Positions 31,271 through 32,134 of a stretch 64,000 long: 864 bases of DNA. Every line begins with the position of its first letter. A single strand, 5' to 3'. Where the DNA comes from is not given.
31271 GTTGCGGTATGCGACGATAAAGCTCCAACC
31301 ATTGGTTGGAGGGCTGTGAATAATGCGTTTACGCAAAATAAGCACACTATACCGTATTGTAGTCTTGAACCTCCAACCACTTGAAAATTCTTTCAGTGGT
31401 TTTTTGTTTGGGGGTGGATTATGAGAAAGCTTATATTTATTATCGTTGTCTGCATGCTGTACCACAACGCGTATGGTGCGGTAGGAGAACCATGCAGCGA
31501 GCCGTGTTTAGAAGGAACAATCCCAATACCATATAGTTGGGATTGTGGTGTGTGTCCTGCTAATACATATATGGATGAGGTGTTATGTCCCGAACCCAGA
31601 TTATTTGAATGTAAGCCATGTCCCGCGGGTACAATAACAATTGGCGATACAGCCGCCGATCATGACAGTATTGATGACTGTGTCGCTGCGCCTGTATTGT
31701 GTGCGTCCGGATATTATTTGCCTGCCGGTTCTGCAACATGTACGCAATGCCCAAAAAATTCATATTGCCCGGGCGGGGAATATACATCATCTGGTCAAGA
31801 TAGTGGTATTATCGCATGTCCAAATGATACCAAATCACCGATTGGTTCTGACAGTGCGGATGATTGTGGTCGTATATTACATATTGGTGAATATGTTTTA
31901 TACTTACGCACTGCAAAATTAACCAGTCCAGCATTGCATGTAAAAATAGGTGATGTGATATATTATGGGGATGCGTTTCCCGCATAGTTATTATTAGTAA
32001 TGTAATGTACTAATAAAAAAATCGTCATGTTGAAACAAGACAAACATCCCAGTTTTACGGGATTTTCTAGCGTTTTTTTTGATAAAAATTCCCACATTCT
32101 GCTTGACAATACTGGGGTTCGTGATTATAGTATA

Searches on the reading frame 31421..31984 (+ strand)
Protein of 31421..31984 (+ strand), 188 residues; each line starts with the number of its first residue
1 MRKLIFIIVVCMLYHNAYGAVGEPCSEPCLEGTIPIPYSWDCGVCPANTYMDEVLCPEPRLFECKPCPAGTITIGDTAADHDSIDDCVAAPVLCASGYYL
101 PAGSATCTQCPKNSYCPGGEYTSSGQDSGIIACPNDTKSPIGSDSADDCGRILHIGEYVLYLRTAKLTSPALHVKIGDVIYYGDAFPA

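Call 5: search_protein_families(library=pfam, proteins=[window:31421-31984:+], max_evalue=1)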
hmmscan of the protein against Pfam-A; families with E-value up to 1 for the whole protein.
window:31421-31984:+ (188 aa): 5 families
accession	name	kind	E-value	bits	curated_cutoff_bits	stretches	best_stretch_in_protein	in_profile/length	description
PF07699.19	Ephrin_rec_like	-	1.9e-07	31.2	23.1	2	97-149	1-48/48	Tyrosine-protein kinase ephrin type A/B receptor-like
PF07562.20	NCD3G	-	7.7e-07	29.3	38.9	2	62-81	27-42/54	Nine Cysteines Domain of family 3 GPCR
PF00020.24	TNFR_c6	-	0.0029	18.4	29.4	2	45-73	1-27/39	TNFR/NGFR cysteine-rich region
PF23091.2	TNFR_ELAPOR1_6th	-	0.75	10.2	33.2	0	63-72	28-37/41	ELAPOR1-like, TNF receptor-like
PF24634.1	DUF7631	-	0.96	10.4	27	1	105-119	4-18/50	Domain of unknown function (DUF7631)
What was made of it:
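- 31421..31987 (+): Gene C, 188 aa: signal peptide, TNFR/ephrin-receptor-type cysteine-rich modules, then a conserved non-cysteine tail (residues ~150-188, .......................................). Pfam Ephrin_rec_like at 31.2 bits (call 5).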

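Call 6: search_protein_families(library=ncbifam, proteins=[window:31421-31984:+], max_evalue=1)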
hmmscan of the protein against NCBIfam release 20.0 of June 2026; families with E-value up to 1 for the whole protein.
window:31421-31984:+ (188 aa): 0 families

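Call 12: find_homologous_proteins(query=window:31421-31984:+, max_evalue=0.001)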
Query window:31421-31984:+ (188 aa): 49 proteins with E <= 0.001 among 85 candidates.
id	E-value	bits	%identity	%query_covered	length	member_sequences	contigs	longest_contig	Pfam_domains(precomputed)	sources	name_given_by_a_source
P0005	8.5e-112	390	88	100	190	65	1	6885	PF07562.21,PF07699.20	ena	-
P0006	1.8e-111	389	89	100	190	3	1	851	PF07699.20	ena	-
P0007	1.7e-102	360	51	100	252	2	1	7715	PF07562.21,PF07699.20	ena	-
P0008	1.3e-97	344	83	100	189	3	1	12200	PF07699.20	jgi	-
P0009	2.6e-88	313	79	100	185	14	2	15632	PF07699.20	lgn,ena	-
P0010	2.5e-87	310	77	100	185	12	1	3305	PF07562.21,PF23091.3,PF07699.20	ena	-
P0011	3.4e-87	310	76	100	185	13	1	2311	PF07562.21,PF07699.20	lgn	-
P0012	2.3e-86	307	72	100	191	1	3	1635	PF07562.21,PF07699.20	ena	-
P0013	5.5e-84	299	71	100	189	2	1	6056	PF07699.20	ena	-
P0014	1.9e-83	297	71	100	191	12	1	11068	PF07562.21,PF07699.20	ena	-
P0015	7.4e-82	292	44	100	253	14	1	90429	PF23091.3,PF07699.20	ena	-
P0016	1.6e-80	288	41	100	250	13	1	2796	PF07562.21,PF07699.20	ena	-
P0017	1.9e-80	288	41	100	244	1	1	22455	PF07562.21,PF07699.20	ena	-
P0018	6.2e-77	276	40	100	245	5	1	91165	PF07699.20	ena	-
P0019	1.3e-63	233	62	100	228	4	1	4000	PF07699.20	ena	-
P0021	3.3e-62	228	59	100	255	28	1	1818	PF07699.20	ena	-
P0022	1.1e-61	226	58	100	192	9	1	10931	PF07699.20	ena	-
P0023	7.2e-61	224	64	86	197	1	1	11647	PF07562.21,PF07699.20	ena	-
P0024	3.3e-60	222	56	100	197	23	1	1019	PF07562.21,PF07699.20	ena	-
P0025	5.5e-60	221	57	100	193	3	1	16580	PF07562.21,PF07699.20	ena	-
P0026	6.2e-60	221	59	100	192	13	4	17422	PF07699.20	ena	-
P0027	2.1e-59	219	58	100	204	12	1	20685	PF07699.20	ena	-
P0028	1.3e-58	216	55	100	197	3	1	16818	PF07562.21,PF07699.20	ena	-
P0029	4.4e-58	215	67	79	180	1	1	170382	PF07562.21,PF07699.20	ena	-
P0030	1.9e-57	213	53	100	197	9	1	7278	PF07562.21,PF07699.20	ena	-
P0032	4.8e-56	208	51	81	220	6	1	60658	PF23091.3,PF07699.20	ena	-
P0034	3.8e-55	205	66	78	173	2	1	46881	PF00020.25,PF07699.20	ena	-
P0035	8.1e-55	204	53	100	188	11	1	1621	PF23091.3,PF07699.20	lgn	-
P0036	1.9e-54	203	68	78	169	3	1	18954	PF23091.3,PF00020.25,PF07699.20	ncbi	-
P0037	2.0e-54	203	54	100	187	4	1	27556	PF07562.21,PF23091.3,PF07699.20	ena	-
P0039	3.4e-50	189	51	100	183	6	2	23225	PF07699.20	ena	-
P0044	9.5e-42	161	58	78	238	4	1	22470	PF07699.20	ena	-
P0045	1.2e-38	151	63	64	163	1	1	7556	PF23091.3,PF07699.20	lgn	-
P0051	7.9e-26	109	50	66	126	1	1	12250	PF07699.20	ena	-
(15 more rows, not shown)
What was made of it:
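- On Pfam PF07699 Ephrin_rec_like: Most C homologues carry a precomputed PF07699 hit (call 12).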

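Call 13: list_cluster_members(proteins=[P0036, P0008, P0009])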
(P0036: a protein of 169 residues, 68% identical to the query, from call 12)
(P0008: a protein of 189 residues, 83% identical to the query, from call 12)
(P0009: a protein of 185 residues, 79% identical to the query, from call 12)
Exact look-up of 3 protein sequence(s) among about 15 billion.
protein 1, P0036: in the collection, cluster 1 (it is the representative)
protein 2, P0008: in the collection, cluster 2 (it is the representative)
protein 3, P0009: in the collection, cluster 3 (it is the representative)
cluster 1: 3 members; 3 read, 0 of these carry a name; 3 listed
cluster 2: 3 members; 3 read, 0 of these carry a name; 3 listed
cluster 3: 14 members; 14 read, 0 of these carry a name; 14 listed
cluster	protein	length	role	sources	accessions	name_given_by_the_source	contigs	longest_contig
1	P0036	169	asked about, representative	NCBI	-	-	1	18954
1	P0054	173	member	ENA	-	-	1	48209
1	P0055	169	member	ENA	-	-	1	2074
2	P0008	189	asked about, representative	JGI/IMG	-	-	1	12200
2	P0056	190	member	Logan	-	-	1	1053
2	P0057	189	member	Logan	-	-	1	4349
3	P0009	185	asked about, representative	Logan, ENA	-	-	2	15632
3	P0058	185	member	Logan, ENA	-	-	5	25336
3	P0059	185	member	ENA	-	-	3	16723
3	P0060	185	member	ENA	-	-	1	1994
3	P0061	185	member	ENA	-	-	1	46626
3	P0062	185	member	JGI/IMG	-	-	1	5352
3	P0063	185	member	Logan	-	-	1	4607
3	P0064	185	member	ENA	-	-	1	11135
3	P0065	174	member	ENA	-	-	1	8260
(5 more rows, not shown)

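Call 14: find_encoding_contigs(protein=P0036, flank=8000, max_places=3)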
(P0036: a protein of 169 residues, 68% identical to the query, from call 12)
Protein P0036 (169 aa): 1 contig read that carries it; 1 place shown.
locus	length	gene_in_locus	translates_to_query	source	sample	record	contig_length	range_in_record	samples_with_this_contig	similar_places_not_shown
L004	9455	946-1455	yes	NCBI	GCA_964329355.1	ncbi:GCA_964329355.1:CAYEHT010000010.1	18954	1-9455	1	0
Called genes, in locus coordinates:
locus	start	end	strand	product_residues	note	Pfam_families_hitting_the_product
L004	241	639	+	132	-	PF04076:BOF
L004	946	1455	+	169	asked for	PF00020:TNFR_c6 (faint), PF23091:TNFR_ELAPOR1_6th (faint), PF07699:Ephrin_rec_like (weak)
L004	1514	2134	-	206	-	PF01281:Ribosomal_L9_N, PF03948:Ribosomal_L9_C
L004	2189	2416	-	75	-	PF01084:Ribosomal_S18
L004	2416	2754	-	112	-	PF01250:Ribosomal_S6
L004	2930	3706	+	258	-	-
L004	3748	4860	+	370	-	PF00691:OmpA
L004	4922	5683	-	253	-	PF07699:Ephrin_rec_like (faint), PF23091:TNFR_ELAPOR1_6th (faint)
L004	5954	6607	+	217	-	PF11967:RecO_N, PF02565:RecO_C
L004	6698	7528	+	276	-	PF13098:Thioredoxin_2 (faint), PF13462:Thioredoxin_4, PF01323:DSBA (weak), PF13743:Thioredoxin_5 (weak), PF01323:DSBA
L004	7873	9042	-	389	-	PF00162:PGK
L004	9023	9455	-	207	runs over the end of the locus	PF01351:RNase_HII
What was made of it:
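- A DsbA-like gene is present in a relative (call 14).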

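Call 16: find_related_loci(query=A2, collection=genome_contigs, flank=6000)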
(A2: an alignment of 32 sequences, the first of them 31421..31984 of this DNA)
Query A2 (188 aa) in genome_contigs; peptide patterns used: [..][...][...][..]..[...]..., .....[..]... (x = any residue, [..] = any of these).
26 stretches matched a pattern; 7 encode a relative of the query (tblastn E <= 1e-3); 7 distinct loci.
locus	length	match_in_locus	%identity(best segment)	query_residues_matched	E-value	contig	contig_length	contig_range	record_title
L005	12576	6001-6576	61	1-188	2e-66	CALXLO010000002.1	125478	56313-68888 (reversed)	MAG: uncultured Alphaproteobacteria bacterium isolate BRZ_DB__bin25 genome assembly, contig: BRZ_DB__NODE_96_length_1254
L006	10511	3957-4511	50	1-188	3e-52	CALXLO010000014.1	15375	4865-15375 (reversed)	MAG: uncultured Alphaproteobacteria bacterium isolate BRZ_DB__bin25 genome assembly, contig: BRZ_DB__NODE_4493_length_15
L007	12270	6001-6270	67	98-187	3e-38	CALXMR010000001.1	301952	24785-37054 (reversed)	MAG: uncultured Alphaproteobacteria bacterium isolate BRZ_MA__bin39 genome assembly, contig: BRZ_MA__NODE_16_length_3019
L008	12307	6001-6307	47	85-188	2e-21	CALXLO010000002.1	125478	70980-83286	MAG: uncultured Alphaproteobacteria bacterium isolate BRZ_DB__bin25 genome assembly, contig: BRZ_DB__NODE_96_length_1254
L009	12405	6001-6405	37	41-184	8e-17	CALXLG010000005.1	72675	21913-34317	MAG: uncultured Alphaproteobacteria bacterium isolate BRZ_FN__bin24 genome assembly, contig: BRZ_FN__NODE_371_length_726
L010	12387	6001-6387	35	44-182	2e-15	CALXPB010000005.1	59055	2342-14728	MAG: uncultured Alphaproteobacteria bacterium isolate BRZ_R__bin77 genome assembly, contig: BRZ_R__NODE_795_length_59055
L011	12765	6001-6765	57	90-183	1e-11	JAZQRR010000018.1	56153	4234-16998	MAG: Candidatus Enterousia sp. isolate T1900045224_TC20190220.MAGScoT_cleanbin_000015 SGB_5385_k141_1491076, whole genom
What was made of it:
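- Lifestyle: relatives are gut MAGs, including Candidatus Enterousia (call 16).
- Tried and rejected: The single GTDB scan was spent on the C family (call 16).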

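Call 28: search_solved_structures(query=A2, max_evalue=1, show_alignments=2)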
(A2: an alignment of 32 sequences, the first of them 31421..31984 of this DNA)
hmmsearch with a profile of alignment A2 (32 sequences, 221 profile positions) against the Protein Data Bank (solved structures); distinct sequences matched with E-value up to 1: 8.
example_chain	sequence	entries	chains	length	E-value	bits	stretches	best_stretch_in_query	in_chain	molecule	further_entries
9vql_A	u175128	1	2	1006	3.4e-07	33.5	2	59-106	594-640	Endosome/lysosome-associated apoptosis and autophagy regulator 1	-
9vqm_A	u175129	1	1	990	4.4e-07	33.1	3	59-106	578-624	Endosome/lysosome-associated apoptosis and autophagy regulator 1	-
9vqm_B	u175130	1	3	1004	5e-07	32.9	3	59-106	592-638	Endosome/lysosome-associated apoptosis and autophagy regulator 1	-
8tx1_A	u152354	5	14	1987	0.003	20.6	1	56-104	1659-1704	Mastigoneme-like protein | Mst1 | Tyrosine-protein kinase ephrin type A/B receptor-like domain-containing protein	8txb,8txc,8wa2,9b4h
6y8k_AAA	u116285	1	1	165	0.079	15.9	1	38-122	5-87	Tumor necrosis factor receptor superfamily member 9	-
8trs_D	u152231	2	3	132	0.27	14.2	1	46-102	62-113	Ephrin type-A receptor 2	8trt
1h21_A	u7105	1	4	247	0.67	12.9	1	64-114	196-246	SPLIT-SORET CYTOCHROME C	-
8trv_A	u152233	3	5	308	0.67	12.9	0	46-101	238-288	Ephrin type-A receptor 2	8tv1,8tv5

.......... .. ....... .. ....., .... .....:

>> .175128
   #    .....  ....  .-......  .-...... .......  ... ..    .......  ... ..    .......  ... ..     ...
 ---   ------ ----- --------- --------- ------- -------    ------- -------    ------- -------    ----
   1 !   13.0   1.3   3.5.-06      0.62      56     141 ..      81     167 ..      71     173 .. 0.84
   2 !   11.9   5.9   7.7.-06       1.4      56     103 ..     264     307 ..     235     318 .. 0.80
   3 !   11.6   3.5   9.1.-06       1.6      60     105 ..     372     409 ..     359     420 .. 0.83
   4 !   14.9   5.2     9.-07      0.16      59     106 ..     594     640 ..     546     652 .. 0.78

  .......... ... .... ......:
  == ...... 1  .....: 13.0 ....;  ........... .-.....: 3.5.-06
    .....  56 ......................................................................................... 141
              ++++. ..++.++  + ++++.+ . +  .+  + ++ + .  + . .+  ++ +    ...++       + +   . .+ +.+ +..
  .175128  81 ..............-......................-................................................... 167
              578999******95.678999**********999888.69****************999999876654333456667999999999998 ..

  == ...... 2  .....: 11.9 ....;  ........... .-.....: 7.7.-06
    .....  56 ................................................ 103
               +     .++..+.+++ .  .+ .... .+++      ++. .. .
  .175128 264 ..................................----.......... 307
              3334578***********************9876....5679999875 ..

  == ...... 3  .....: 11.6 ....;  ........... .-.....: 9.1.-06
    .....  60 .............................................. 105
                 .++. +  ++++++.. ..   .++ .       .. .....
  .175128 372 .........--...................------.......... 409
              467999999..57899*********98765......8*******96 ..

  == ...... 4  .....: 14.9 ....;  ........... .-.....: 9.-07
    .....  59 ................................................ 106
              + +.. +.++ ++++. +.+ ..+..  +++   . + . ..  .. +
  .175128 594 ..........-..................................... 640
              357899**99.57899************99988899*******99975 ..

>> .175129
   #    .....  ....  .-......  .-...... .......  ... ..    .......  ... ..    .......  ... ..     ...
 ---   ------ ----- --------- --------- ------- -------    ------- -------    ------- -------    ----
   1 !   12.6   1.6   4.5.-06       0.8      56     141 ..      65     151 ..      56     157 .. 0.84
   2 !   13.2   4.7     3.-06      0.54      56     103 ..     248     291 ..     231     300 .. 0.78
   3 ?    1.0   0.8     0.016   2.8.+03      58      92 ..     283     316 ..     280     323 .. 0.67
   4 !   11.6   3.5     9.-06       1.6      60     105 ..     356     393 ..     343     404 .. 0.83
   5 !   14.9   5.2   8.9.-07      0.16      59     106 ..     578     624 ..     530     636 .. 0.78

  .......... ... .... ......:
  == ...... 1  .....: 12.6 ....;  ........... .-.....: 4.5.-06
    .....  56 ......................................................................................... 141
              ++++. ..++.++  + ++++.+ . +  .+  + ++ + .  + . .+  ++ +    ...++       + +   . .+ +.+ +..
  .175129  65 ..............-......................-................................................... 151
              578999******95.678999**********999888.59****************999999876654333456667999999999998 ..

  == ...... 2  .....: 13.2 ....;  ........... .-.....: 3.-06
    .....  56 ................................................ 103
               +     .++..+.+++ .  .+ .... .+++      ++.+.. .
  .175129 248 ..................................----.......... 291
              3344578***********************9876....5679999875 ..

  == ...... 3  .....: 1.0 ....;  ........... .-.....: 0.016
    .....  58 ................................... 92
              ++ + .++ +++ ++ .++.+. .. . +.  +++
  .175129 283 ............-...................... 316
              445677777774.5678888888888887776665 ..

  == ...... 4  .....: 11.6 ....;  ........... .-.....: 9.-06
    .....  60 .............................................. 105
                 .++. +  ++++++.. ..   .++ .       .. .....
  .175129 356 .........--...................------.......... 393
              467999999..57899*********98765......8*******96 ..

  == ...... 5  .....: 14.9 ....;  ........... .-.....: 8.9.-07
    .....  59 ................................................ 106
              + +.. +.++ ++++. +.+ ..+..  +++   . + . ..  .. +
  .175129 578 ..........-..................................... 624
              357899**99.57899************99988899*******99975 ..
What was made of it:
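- The C-family profile hits ELAPOR1 at E 3e-7, and also mastigoneme, 4-1BB and EphA2 (call 28).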

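Call 47: predict_structure(alignment_id=A2)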
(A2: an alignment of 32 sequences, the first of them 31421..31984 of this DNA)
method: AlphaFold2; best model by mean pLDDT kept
length: 188 residues; sequences in the alignment: 32
mean_pLDDT: 79.2   pTM: 0.53
mean pLDDT of the five models: 79.2, 71.6, 70.3, 62.7, 59.5
residues with pLDDT >= 90: 62; 70-90: 76; 50-70: 39; < 50: 11
segments of 3 or more residues with pLDDT < 50: 14-22
pLDDT, mean of each block of 10 residues (from residue 1): 56 47 68 84 91 79 84 89 88 92 91 94 88 88 88 74 64 69 66
secondary structure, 60 per line:
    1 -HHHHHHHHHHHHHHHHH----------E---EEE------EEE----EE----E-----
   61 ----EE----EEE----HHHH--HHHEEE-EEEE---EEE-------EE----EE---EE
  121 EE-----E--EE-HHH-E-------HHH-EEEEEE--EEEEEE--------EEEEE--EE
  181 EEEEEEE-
elements in order: H2-18 E33-35 E42-44 E71-73 H78-81 E87-89 E91-94 E98-100 E119-122 E150-155 E158-163 E172-176 E179-187
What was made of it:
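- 31421..31987 (+): AF2 pLDDT 79 (call 47).
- On Pfam PF07699 Ephrin_rec_like: AF2 pLDDT is 79 (call 47).
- The AF2 model of C has pLDDT 79 (call 47).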

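Call 51: fold_search(model_id=the predicted structure, library=pdb)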
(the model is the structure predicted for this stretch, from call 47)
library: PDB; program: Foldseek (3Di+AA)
matches with E <= 10: 122; with E <= 0.001: 0
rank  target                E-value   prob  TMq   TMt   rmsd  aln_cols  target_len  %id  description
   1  3urf_Z                1.6e-02  0.90  0.19  0.21  11.6       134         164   19  Human RANKL/OPG complex (released 2012-07-11)
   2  5k5s_B                2.3e-02  1.00  0.24  0.09   3.1        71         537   30  Crystal structure of the active form of human calcium-sensing receptor extracellular domain (released 2016-08-03)
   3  6a3v_H                2.4e-02  0.87  0.24  0.29   8.1       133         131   20  Complex structure of human 4-1BB and 4-1BBL (released 2018-10-10)
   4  9ayf_R                2.7e-02  1.00  0.26  0.07   3.5        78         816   27  Structure of human calcium-sensing receptor in complex with Gi1 (miniGi1) protein in detergent (released 2024-04-17)
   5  9avg_R                2.8e-02  1.00  0.25  0.06   2.9        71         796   28  Structure of human calcium-sensing receptor in complex with chimeric Gs (miniGis) protein in nanodiscs (released 2024-04-17)
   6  4yn0_A                2.8e-02  0.89  0.19  0.21  11.0       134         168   19  Crystal structure of APP E2 domain in complex with DR6 CRD domain (released 2015-04-15)
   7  3qo4                  3.6e-02  0.84  0.19  0.22  10.8       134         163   19  The Crystal Structure of Death Receptor 6 (released 2011-05-18)
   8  5k5t                  4.0e-02  1.00  0.25  0.09   2.7        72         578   28  Crystal structure of the inactive form of human calcium-sensing receptor extracellular domain (released 2016-08-03)
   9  9ayf_Q                5.2e-02  1.00  0.24  0.06   3.6        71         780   30  Structure of human calcium-sensing receptor in complex with Gi1 (miniGi1) protein in detergent (released 2024-04-17)
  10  4j6g_D                5.2e-02  0.66  0.27  0.29   8.9       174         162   18  CRYSTAL STRUCTURE OF LIGHT AND DcR3 COMPLEX (released 2013-03-13)
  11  3k51_B                5.5e-02  0.63  0.24  0.26   8.1       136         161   21  Crystal Structure of DcR3-TL1A complex (released 2010-10-13)
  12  3alq_R                6.4e-02  0.57  0.23  0.25   8.5       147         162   16  Crystal structure of TNF-TNFR2 complex (released 2010-11-17)
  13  1d0g_S                7.9e-02  0.80  0.24  0.34   7.3       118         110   17  CRYSTAL STRUCTURE OF DEATH RECEPTOR 5 (DR5) BOUND TO APO2L/TRAIL (released 1999-10-22)
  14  9avl_R                8.3e-02  1.00  0.26  0.07   3.6        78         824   27  Structure of human calcium-sensing receptor in complex with Gi3 protein in nanodiscs (released 2024-04-17)
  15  5cir_F                8.3e-02  0.93  0.21  0.36   6.9        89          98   19  Crystal structure of death receptor 4 (DR4; TNFFRSF10A) bound to TRAIL (TNFSF10) (released 2017-01-18)
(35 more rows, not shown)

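Call 60: find_encoding_contigs(protein=P0005, flank=7000, max_places=2)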
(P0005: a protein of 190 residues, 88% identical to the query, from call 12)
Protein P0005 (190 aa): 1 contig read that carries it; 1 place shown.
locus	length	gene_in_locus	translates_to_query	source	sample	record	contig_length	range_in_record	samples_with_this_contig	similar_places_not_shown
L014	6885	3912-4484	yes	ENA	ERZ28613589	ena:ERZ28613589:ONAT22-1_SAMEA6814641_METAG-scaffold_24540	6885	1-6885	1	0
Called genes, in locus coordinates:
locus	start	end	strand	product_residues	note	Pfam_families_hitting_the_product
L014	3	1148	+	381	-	?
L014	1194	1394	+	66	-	-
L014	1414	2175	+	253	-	-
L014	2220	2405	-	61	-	-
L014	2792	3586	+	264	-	-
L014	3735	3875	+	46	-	-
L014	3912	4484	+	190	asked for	PF07562:NCD3G (faint), PF07699:Ephrin_rec_like (faint)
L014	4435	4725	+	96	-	-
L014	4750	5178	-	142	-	PF21157:DksA_N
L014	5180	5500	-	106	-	PF00085:Thioredoxin, PF13098:Thioredoxin_2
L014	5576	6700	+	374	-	PF00266:Aminotran_5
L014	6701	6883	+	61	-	?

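Call 61: find_encoding_contigs(protein=P0009, flank=8000, max_places=2)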
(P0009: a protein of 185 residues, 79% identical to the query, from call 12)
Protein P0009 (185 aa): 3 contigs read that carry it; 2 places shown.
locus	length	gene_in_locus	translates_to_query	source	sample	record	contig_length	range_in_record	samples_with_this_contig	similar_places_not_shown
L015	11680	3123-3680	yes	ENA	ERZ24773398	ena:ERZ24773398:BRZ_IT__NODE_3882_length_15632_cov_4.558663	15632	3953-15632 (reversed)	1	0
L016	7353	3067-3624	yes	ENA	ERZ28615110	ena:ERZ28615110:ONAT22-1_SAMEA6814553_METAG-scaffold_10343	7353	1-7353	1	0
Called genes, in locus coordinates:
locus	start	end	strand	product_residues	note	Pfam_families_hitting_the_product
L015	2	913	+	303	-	?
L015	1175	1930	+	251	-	-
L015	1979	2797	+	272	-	-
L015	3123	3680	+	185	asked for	PF07699:Ephrin_rec_like (weak)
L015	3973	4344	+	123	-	PF00164:Ribosom_S12_S23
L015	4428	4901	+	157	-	PF00177:Ribosomal_S7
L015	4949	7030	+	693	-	PF00009:GTP_EFTU, PF03144:GTP_EFTU_D2, PF22042:EF-G_D2, PF14492:EFG_III, PF16658:RF3_C (weak), PF03764:EFG_IV, PF00679:EFG_C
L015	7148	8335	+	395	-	PF00009:GTP_EFTU, PF03144:GTP_EFTU_D2, PF03143:GTP_EFTU_D3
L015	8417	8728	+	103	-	PF00338:Ribosomal_S10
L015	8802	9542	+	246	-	PF00297:Ribosomal_L3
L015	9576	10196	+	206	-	PF00573:Ribosomal_L4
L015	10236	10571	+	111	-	PF00276:Ribosomal_L23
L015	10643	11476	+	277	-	PF00181:Ribosomal_L2_N, PF03947:Ribosomal_L2_C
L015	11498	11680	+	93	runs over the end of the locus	PF00203:Ribosomal_S19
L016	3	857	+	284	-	?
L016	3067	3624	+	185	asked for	PF07699:Ephrin_rec_like (weak)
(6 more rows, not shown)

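Call 94: find_related_loci(query=A2, collection=viral_contigs, flank=4000)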
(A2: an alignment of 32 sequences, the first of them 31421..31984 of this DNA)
Query A2 (188 aa) in viral_contigs; peptide patterns used: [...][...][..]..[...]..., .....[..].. (x = any residue, [..] = any of these).
13 stretches matched a pattern, but none encodes a relative of the query by tblastn (E <= 1e-3).

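Call 95: fold_search(model_id=the predicted structure, library=viral)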
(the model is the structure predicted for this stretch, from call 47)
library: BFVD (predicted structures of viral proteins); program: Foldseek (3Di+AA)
matches with E <= 10: 118; with E <= 0.001: 0
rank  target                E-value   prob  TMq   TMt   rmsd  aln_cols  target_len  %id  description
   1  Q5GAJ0                1.4e-03  0.99  0.24  0.22  10.4       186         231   19  Tumor necrosis factor receptor [Grouper iridovirus]
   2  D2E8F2                5.7e-03  0.89  0.22  0.14  10.5       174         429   18  (no name in the UniProt tables at hand)
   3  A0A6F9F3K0            1.2e-02  0.89  0.22  0.17   9.1       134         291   22  TNFR [Blueface angelfish adomavirus]
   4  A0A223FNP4            2.1e-02  0.87  0.25  0.27   7.7       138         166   20  (no name in the UniProt tables at hand)
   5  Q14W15                7.3e-02  0.82  0.20  0.22   7.7       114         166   17  ORF91 [Ranid herpesvirus 2]
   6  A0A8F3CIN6            1.0e-01  0.77  0.22  0.33   7.3       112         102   22  TNFR-Cys domain-containing protein [Ranid herpesvirus 4]
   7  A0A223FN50            2.2e-01  0.44  0.17  0.18  11.1       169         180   12  (no name in the UniProt tables at hand)
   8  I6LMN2                2.3e-01  0.20  0.14  0.12  14.2       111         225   17  Membrane protein [Fathead minnow nidovirus]
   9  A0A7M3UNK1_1          3.0e-01  0.89  0.25  0.07   7.0       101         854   21  Tyrosine-protein kinase ephrin type A/B receptor-like domain-containing protein [Pyramimonas orientalis virus 01B]
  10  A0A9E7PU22            8.4e-01  0.25  0.22  0.21  14.9       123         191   22  TNFR-Cys domain-containing protein [Largemouth bass virus]
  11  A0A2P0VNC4            1.1e+00  0.03  0.13  0.04  16.4       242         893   12  Uncharacterized protein [Tetraselmis virus 1]
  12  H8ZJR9                1.1e+00  0.01  0.09  0.07  25.6       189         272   14  (no name in the UniProt tables at hand)
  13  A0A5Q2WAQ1            1.2e+00  0.06  0.19  0.10  18.3       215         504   20  (no name in the UniProt tables at hand)
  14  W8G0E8                1.6e+00  0.03  0.10  0.07  21.2       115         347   11  (no name in the UniProt tables at hand)
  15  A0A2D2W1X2            2.5e+00  0.06  0.12  0.24  15.4       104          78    9  (no name in the UniProt tables at hand)
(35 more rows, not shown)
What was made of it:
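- Foldseek against PDB and viral libraries agrees (calls 51, 95).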
